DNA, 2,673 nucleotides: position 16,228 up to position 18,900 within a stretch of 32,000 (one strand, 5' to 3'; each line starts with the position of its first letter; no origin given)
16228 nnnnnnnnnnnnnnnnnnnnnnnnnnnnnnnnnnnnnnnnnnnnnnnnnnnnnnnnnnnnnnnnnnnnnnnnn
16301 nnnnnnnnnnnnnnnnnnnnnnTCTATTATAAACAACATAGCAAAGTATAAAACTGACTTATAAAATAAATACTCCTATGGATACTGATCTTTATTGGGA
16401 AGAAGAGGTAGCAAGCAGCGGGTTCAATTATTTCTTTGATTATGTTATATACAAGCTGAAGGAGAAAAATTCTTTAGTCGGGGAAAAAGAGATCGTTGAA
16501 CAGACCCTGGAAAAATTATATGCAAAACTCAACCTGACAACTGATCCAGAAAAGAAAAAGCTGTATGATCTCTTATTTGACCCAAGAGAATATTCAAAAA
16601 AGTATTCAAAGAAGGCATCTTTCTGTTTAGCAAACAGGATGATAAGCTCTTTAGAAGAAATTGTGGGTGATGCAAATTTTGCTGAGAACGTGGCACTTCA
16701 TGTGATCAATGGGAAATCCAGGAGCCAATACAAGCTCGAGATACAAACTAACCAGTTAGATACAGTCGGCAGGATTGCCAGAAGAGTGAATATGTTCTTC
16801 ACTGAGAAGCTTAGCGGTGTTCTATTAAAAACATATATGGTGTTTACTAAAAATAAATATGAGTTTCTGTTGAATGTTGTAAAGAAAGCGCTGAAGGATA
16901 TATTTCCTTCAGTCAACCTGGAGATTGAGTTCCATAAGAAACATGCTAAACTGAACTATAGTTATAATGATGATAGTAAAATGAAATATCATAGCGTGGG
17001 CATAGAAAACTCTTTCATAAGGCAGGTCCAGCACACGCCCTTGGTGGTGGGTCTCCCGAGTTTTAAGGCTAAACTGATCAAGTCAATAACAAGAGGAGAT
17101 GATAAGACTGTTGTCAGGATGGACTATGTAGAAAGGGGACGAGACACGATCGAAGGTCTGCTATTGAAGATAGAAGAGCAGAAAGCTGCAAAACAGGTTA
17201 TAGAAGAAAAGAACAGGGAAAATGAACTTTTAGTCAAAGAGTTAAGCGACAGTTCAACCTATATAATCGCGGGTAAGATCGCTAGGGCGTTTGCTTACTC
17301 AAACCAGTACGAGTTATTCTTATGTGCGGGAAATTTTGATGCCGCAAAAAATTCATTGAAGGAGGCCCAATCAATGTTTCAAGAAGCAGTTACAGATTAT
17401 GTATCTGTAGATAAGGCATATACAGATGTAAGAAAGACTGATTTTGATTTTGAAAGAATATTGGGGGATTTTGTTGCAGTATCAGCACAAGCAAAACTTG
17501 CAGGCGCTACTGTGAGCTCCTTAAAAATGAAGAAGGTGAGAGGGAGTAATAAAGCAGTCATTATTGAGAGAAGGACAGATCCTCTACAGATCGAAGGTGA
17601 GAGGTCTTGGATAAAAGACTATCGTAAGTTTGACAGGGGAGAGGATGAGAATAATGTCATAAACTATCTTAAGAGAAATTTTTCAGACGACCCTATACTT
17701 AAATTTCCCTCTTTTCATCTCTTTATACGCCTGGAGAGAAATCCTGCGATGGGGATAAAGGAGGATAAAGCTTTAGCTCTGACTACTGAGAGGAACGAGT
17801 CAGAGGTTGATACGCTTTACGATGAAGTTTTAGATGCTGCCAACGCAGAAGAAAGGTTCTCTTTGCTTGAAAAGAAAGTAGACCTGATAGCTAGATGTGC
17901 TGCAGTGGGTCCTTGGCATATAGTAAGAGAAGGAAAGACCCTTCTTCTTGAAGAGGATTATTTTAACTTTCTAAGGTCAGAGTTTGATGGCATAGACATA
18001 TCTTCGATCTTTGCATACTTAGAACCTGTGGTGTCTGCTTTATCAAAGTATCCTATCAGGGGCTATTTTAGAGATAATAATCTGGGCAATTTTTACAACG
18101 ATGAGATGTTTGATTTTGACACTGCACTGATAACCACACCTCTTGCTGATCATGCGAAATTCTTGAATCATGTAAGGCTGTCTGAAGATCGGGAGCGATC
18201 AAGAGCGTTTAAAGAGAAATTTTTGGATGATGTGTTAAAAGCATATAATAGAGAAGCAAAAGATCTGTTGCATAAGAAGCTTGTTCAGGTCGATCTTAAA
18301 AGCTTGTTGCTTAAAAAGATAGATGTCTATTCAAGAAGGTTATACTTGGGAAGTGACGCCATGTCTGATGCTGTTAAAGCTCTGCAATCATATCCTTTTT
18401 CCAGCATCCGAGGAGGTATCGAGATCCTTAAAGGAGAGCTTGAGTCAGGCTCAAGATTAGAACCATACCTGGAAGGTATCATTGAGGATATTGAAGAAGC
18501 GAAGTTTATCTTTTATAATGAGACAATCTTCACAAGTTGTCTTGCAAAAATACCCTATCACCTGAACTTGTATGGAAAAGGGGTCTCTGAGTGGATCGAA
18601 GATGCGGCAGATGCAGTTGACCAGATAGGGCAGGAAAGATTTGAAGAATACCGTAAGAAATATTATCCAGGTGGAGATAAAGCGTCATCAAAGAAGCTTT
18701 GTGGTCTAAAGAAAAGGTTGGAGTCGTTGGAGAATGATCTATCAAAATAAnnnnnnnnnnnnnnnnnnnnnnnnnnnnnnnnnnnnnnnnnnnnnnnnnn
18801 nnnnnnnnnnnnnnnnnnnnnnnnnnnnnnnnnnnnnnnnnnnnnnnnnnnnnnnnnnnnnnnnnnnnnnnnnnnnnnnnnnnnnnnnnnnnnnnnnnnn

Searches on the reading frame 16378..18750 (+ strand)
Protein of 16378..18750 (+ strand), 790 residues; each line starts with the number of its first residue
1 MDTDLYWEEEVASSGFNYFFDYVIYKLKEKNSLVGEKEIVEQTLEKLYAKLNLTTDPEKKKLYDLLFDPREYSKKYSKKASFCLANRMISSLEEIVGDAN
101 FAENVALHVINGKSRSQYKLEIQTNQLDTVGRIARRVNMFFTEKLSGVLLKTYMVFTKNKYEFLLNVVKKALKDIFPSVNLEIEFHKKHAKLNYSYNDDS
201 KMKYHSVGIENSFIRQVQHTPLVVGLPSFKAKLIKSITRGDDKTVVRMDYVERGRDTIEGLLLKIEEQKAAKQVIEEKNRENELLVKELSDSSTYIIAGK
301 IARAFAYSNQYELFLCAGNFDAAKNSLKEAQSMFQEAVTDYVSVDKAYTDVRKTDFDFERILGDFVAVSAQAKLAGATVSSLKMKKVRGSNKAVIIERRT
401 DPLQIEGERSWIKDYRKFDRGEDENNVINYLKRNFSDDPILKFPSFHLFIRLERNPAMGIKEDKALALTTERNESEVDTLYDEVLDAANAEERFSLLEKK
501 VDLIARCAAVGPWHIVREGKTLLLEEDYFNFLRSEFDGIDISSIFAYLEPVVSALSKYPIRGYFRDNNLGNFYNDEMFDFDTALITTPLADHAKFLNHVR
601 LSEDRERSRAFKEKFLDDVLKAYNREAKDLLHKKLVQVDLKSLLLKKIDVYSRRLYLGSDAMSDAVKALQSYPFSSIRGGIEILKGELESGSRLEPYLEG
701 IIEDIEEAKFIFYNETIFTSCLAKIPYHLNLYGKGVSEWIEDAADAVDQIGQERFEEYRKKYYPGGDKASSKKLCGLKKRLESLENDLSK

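Call 3: search_protein_families(library=pfam, proteins=[window:16378-18750:+], max_evalue=0.01)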
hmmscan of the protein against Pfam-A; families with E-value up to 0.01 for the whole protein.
window:16378-18750:+ (790 aa): 0 families

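Call 4: search_protein_families(library=ncbifam, proteins=[window:16378-18750:+], max_evalue=0.01)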
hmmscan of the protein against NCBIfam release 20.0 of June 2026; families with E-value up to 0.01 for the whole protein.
window:16378-18750:+ (790 aa): 0 families

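Call 20: find_homologous_proteins(query=window:16378-18750:+, max_evalue=0.001)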
Query window:16378-18750:+ (790 aa): 1 proteins with E <= 0.001 among 8000 candidates.
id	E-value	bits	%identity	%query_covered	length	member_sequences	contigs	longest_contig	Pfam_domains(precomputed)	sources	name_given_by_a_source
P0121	0.0e+0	1744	100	100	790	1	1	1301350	-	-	-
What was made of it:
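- Tried and rejected: The word-indexed search found nothing (call 20).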

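Call 39: search_protein_representatives(protein=window:16378-18750:+)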
Query: 790 residues. Proteins with E-value up to 0.001 (for the whole library): 2; up to 1e-10: 2; up to 1e-30: 2. The best 2 are listed.
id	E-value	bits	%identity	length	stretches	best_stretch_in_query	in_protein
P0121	0.0e+00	1743.6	100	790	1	1-790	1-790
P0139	1.3e-36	142.6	30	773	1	235-789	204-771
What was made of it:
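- Tried and rejected: The exhaustive search found one relative (call 39).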

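Call 40: find_encoding_contigs(protein=P0139, flank=10000, max_places=4)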
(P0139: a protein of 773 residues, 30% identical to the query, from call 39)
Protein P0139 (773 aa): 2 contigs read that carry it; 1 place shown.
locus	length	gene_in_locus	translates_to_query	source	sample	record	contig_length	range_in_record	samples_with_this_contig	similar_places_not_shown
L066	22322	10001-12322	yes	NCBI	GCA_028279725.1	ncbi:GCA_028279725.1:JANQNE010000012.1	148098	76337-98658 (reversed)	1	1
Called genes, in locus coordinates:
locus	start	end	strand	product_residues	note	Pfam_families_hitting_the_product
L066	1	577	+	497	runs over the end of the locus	-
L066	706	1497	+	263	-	PF14528:LAGLIDADG_3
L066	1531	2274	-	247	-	PF03796:DnaB_C (weak), PF06745:ATPase, PF13481:AAA_25, PF23442:DUF7125 (weak), PF07088:GvpD_P-loop (weak)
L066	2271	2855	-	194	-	PF01694:Rhomboid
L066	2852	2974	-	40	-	-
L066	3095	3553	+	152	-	-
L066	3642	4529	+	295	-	-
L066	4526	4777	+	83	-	-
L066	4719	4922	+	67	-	-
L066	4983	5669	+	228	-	PF20582:UPF0758_N, PF04002:RadC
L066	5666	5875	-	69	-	-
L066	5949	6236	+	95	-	-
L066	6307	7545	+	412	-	PF00890:FAD_binding_2 (weak), PF01266:DAO (weak), PF01494:FAD_binding_3, PF01946:Thi4 (weak), PF03486:HI0933_like (weak), PF05834:Lycopene_cycl, PF07992:Pyr_redox_2, PF13738:Pyr_redox_3, +3 more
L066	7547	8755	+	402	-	PF00890:FAD_binding_2 (faint), PF01266:DAO (weak), PF01494:FAD_binding_3, PF01946:Thi4 (faint), PF03486:HI0933_like (faint), PF05834:Lycopene_cycl, PF12831:FAD_oxidored (weak), PF13738:Pyr_redox_3 (weak), +1 more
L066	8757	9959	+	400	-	PF00890:FAD_binding_2 (weak), PF01266:DAO (weak), PF01494:FAD_binding_3, PF01946:Thi4 (weak), PF03486:HI0933_like (weak), PF05834:Lycopene_cycl, PF12831:FAD_oxidored, PF13738:Pyr_redox_3, +2 more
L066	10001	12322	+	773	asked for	-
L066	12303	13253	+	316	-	PF02811:PHP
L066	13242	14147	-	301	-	PF04014:MazE_antitoxin, PF01895:PhoU (weak)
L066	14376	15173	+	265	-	PF01978:TrmB, PF11495:TrmB_EBD_N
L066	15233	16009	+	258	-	PF01978:TrmB, PF11495:TrmB_EBD_N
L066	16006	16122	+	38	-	-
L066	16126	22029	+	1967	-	-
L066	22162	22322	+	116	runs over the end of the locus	PF00072:Response_reg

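Call 44: list_cluster_members(proteins=[L066:6307-7542:+, L066:7547-8752:+, L066:8757-9956:+, P0139, L066:12303-13250:+])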
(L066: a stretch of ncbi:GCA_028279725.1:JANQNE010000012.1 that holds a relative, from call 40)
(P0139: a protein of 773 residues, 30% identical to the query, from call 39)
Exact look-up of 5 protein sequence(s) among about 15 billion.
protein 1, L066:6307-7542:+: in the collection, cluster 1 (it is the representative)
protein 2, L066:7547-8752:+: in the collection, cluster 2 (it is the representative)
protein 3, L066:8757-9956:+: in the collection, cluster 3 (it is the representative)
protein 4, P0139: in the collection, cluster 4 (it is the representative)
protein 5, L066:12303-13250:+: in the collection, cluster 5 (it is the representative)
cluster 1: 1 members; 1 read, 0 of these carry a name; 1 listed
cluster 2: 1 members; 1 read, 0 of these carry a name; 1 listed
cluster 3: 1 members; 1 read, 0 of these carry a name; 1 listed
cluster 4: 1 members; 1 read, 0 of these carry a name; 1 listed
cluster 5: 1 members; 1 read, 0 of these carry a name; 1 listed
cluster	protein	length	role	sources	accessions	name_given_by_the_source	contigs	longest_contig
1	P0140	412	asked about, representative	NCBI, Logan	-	-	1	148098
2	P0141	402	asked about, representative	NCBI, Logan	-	-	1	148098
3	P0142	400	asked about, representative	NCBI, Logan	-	-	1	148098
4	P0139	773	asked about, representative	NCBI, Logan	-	-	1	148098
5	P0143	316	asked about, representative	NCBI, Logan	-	-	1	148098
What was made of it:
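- Tried and rejected: The related assembly GCA_028279725.1 is unannotated (call 44).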

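Call 61: search_protein_families(library=padloc, proteins=[window:16378-18750:+], max_evalue=0.01)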
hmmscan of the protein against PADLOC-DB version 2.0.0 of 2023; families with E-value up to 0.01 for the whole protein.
window:16378-18750:+ (790 aa): 0 families

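Call 64: search_solved_structures(query=A3, max_evalue=10, show_alignments=3)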
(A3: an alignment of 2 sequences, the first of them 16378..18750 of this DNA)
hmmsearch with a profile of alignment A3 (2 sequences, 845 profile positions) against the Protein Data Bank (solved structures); distinct sequences matched with E-value up to 10: 0.

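Call 65: search_protein_families(library=pfam, proteins=[window:16378-18750:+, P0139], max_evalue=10)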
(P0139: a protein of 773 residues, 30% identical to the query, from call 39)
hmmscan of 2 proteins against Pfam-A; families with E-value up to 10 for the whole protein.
window:16378-18750:+ (790 aa): 1 family
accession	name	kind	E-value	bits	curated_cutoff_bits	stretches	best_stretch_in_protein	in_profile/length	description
PF25593.1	GldD_lipo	-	0.66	10.3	27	1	13-91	25-104/170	Gliding motility lipoprotein GldD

P0139 (773 aa): 1 family
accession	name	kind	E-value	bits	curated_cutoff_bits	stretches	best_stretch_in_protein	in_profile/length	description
PF14584.11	DUF4446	-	0.13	12.7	27.4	1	222-283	35-95/150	Protein of unknown function (DUF4446)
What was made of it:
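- Tried and rejected: There were no Pfam or PDB hits even at E <= 10 (calls 64, 65).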

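Call 75: predict_structure(alignment_id=A3)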
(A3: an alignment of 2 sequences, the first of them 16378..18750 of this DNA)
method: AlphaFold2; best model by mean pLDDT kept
length: 790 residues; sequences in the alignment: 2
mean_pLDDT: 35.7   pTM: 0.24
mean pLDDT of the five models: 35.7, 33.5, 33.1, 32.9, 31.8
residues with pLDDT >= 90: 0; 70-90: 0; 50-70: 54; < 50: 736
segments of 3 or more residues with pLDDT < 50: 1-35, 66-87, 97-296, 298-327, 344-790
pLDDT, mean of each block of 10 residues (from residue 1): 29 40 45 47 60 62 49 36 47 48 40 30 27 27 26 25 37 36 36 36 30 28 26 30 28 29 31 40 38 46 43 36 47 55 45 41 40 36 29 25 29 32 37 35 30 32 31 35 36 40 33 29 35 38 35 33 30 28 28 28 29 30 30 31 33 32 33 32 34 33 33 34 32 37 40 42 38 40 40
secondary structure, 60 per line:
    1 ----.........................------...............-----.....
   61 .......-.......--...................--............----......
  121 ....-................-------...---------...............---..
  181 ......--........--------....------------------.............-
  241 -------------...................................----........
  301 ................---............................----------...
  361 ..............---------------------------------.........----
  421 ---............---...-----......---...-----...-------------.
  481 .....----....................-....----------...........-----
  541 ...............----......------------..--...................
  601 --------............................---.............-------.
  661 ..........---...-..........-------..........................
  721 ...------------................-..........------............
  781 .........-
elements in order (helices of 4 or more, strands of 3 or more residues): H5-29 H36-50 H56-67 H69-75 H78-96 H99-110 H115-124 H126-141 H161-175 E179-186 E189-196 E205-208 H227-239 H254-288 H293-316 H320-347 H358-374 H408-416 H424-435 E447-452 E464-466 H480-485 H490-509 H511-514 H525-535 H541-555 E560-565 H582-600 H609-636 H640-652 H660-670 H678-687 H695-723 H736-751 H753-762 H769-789
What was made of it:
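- Tried and rejected: The AlphaFold model with a two-sequence alignment failed (pLDDT 36, call 75), so the kinase-like motif idea is untested.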
